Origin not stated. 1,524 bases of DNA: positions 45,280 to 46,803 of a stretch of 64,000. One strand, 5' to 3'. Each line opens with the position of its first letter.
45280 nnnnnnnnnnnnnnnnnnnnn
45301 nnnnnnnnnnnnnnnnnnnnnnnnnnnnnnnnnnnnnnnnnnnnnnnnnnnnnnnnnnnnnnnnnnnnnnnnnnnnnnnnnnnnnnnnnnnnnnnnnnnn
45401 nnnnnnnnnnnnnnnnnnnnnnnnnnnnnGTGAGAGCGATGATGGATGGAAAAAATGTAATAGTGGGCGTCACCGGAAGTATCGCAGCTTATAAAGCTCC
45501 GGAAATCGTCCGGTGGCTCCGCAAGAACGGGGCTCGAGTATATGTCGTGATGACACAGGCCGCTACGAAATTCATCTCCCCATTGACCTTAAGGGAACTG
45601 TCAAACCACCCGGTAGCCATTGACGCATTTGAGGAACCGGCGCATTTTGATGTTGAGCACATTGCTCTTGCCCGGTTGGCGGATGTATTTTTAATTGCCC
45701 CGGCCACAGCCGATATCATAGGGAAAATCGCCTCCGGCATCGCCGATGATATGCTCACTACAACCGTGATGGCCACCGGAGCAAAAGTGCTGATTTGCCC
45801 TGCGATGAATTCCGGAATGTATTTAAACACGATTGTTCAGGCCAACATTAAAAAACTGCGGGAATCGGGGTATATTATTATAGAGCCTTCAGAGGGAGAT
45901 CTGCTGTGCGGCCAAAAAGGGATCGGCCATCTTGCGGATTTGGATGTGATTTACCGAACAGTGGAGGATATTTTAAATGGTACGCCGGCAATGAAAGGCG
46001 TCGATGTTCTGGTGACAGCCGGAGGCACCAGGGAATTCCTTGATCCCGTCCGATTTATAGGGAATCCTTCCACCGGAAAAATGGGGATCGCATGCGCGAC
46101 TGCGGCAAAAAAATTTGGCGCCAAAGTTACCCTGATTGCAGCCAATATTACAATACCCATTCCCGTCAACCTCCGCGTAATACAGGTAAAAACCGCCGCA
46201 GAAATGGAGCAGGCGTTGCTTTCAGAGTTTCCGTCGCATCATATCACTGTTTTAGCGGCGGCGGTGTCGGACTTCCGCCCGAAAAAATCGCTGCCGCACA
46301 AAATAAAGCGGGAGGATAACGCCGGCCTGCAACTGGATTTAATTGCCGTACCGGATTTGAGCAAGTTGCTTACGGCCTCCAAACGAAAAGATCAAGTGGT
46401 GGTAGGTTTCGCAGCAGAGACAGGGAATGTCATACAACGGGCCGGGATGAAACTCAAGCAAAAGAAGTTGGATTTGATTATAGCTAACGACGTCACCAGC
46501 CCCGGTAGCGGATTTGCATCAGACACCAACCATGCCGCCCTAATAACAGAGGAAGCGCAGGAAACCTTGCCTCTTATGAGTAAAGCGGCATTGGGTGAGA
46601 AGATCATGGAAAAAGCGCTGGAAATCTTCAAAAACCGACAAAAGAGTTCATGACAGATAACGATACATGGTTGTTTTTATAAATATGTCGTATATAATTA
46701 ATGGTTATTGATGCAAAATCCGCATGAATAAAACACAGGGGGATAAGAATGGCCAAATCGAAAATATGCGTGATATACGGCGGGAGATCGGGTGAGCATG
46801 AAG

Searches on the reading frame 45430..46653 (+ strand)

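Call 28: search_protein_families(library=pfam, proteins=[window:45430-46653:+], max_evalue=0.001)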
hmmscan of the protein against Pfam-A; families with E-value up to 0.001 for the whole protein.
window:45430-46653:+ (407 aa): 2 families
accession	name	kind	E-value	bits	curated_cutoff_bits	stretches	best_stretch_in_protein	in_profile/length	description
PF04127.22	DFP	-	2.6e-63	213.6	22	1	188-372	1-186/186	DNA/pantothenate metabolism flavoprotein C-terminal domain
PF02441.25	Flavoprotein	-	4.9e-33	114.5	22.7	1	8-166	1-146/162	Flavoprotein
